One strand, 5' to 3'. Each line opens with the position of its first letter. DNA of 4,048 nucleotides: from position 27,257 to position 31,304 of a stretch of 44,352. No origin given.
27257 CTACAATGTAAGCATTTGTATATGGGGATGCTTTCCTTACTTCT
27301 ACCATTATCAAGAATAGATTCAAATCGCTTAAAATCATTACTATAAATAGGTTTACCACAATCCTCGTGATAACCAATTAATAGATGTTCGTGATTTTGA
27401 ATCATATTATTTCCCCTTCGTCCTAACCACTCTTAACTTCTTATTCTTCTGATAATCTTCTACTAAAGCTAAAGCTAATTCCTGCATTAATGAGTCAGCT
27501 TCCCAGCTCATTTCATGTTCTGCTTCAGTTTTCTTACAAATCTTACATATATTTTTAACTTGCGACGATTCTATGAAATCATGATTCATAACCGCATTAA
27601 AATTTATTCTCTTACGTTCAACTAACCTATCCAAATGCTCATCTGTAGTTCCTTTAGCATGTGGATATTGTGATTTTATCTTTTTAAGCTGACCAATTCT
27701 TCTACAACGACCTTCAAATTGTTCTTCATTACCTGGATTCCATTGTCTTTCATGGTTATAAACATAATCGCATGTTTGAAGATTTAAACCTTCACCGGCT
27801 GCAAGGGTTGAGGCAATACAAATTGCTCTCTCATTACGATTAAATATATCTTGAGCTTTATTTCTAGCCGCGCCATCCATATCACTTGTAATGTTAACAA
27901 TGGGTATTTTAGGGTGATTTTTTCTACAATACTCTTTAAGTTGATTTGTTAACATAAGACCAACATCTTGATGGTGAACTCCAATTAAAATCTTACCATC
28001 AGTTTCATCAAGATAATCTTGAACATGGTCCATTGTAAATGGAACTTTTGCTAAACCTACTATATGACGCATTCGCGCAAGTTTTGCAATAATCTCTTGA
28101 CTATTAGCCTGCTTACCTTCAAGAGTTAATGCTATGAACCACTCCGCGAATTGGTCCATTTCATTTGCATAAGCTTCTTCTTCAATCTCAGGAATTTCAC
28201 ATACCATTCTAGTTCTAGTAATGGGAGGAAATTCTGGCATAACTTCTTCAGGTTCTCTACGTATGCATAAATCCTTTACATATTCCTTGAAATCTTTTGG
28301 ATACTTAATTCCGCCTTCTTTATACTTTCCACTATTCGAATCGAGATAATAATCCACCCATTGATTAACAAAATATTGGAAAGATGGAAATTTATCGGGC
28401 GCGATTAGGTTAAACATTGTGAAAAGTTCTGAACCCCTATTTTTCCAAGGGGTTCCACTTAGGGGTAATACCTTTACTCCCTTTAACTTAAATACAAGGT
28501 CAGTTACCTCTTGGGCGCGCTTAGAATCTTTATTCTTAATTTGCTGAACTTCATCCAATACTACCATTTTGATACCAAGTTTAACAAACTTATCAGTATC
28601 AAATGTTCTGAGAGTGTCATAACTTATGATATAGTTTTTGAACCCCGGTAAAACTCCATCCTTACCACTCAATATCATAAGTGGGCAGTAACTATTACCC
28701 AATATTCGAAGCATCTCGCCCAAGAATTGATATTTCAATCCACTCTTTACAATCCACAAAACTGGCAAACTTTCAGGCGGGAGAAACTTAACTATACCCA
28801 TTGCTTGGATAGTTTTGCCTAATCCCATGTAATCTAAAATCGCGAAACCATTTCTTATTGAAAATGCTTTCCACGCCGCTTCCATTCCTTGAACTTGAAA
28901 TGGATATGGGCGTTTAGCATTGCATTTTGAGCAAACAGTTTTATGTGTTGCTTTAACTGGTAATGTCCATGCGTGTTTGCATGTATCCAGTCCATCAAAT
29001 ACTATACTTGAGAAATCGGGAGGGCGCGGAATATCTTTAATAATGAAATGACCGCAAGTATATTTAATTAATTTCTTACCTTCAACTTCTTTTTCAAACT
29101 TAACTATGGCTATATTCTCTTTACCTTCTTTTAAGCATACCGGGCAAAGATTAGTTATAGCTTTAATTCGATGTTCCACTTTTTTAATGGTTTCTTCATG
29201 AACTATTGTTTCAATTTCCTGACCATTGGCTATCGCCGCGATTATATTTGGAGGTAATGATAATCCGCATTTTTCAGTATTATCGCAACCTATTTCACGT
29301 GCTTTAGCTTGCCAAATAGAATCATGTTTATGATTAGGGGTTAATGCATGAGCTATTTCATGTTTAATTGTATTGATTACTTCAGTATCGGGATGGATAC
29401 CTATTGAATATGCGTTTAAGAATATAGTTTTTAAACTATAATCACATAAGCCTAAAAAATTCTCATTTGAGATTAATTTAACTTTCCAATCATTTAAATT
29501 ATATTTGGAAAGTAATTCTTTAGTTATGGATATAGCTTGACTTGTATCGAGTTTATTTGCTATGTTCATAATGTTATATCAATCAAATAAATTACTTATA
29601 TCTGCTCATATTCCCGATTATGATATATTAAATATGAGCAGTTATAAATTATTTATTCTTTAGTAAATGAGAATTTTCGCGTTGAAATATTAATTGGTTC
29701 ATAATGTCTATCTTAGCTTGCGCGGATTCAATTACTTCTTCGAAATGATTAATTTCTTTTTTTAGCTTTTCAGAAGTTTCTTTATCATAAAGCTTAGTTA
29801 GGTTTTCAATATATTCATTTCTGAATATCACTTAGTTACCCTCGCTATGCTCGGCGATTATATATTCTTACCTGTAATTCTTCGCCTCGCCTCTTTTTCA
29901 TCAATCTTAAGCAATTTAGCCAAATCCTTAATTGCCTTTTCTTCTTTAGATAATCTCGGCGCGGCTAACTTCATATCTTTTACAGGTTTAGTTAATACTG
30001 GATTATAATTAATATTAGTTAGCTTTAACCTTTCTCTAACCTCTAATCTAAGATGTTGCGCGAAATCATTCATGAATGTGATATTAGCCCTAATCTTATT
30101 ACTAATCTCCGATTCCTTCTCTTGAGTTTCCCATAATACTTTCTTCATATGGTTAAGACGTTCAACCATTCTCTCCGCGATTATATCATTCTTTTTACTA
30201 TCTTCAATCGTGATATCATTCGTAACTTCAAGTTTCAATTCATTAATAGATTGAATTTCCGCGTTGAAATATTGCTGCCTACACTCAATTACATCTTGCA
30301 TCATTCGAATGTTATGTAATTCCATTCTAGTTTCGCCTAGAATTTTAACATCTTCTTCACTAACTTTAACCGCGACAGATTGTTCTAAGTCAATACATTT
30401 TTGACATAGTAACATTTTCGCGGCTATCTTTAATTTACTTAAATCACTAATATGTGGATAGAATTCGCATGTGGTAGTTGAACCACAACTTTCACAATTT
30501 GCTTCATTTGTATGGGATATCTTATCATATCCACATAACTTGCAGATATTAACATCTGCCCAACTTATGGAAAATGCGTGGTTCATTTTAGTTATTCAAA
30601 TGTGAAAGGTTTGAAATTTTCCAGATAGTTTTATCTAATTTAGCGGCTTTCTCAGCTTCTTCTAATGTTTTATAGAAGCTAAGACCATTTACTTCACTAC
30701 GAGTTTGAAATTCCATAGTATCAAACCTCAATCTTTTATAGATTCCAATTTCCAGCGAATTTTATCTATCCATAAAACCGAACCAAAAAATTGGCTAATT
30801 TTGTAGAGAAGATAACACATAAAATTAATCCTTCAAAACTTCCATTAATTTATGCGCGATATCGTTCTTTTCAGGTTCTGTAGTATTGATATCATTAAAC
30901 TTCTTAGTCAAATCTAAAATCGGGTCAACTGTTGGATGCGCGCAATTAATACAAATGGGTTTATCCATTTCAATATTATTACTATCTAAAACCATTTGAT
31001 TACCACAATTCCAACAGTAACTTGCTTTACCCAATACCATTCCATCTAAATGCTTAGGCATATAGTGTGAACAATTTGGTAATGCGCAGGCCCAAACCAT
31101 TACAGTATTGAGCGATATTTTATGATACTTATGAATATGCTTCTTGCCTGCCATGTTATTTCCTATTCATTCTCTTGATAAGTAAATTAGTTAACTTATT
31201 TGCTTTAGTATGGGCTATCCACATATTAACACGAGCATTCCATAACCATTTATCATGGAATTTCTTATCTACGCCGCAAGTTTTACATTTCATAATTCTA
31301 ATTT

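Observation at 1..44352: A CGCG-centred GC-rich near-palindrome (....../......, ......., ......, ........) is iterated about every 250 bp in an AT-rich genome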

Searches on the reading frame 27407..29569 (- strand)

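Call 8: search_protein_families(library=phrogs, proteins=[window:27407-29569:-])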
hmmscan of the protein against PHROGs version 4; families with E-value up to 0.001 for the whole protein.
window:27407-29569:- (720 aa): 12 families
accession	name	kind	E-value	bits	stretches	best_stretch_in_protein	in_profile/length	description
phrog_62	-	DNA, RNA and nucleotide metabolism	2.2e-70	238.6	1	219-665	695-1137/1881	DNA helicase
phrog_1006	-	unknown function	3.1e-22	80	1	5-101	8-104/155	-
phrog_16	-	DNA, RNA and nucleotide metabolism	1.9e-21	77.1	1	221-681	273-652/986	DNA helicase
phrog_3768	-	unknown function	2.6e-18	67.7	1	17-103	28-116/216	-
phrog_29996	-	unknown function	4.7e-17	62.3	2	522-656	1029-1159/1189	-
phrog_10840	-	unknown function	8.2e-17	62.8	1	12-97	25-112/223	-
phrog_6445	-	unknown function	2.8e-14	54.4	1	12-100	10-100/180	-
phrog_26785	-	unknown function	4.3e-12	45.8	2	219-398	248-431/1087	-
phrog_1685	-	unknown function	9.2e-07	27.4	1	572-682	1459-1570/2278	-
phrog_24008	-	DNA, RNA and nucleotide metabolism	2.5e-06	26.7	0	327-391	586-650/1006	helicase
phrog_11801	-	other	1e-05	23.9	1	554-664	1385-1496/2269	DNA methyltransferase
phrog_23807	-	unknown function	0.0004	19.2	0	577-629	584-636/1053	-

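Call 9: search_protein_families(library=pfam, proteins=[window:27407-29569:-])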
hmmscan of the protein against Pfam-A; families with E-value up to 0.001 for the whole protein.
window:27407-29569:- (720 aa): 3 families
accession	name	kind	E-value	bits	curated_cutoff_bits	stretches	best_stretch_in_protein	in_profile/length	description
PF00176.29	SNF2-rel_dom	-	9.3e-24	84.5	24.9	1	240-502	18-283/290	SNF2-related domain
PF00271.37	Helicase_C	-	3.2e-15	56.8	23.5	1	515-626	5-110/110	Helicase conserved C-terminal domain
PF10263.15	SprT-like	-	2.5e-07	30.9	25.6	1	35-96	26-98/108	SprT-like family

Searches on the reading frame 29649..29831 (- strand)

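Call 77: search_protein_families(library=pfam, max_evalue=0.01, proteins=[window:29649-29831:-])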
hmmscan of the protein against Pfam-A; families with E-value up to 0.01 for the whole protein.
window:29649-29831:- (60 aa): 1 family
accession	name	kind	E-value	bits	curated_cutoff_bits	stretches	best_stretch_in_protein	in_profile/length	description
PF16516.10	CC2-LZ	-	0.002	18.9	35.3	1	9-53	6-49/100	Leucine zipper of domain CC2 of NEMO, NF-kappa-B essential modulator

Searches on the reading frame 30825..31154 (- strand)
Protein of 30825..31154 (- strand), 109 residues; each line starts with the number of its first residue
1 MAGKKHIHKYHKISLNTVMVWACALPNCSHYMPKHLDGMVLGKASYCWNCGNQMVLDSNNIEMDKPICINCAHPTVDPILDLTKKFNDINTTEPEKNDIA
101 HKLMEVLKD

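Call 19: search_protein_families(library=pfam, max_evalue=0.01, proteins=[window:30825-31154:-])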
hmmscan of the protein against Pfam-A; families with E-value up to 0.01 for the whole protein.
window:30825-31154:- (109 aa): 1 family
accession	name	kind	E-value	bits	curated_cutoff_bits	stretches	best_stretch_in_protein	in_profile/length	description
PF14169.11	YdjO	-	0.0084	16.3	27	1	12-58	10-53/59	Cold-inducible protein YdjO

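Call 94: search_protein_families(library=ncbifam, max_evalue=0.01, proteins=[window:30825-31154:-])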
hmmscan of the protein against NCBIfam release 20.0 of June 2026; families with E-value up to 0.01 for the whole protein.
window:30825-31154:- (109 aa): 0 families
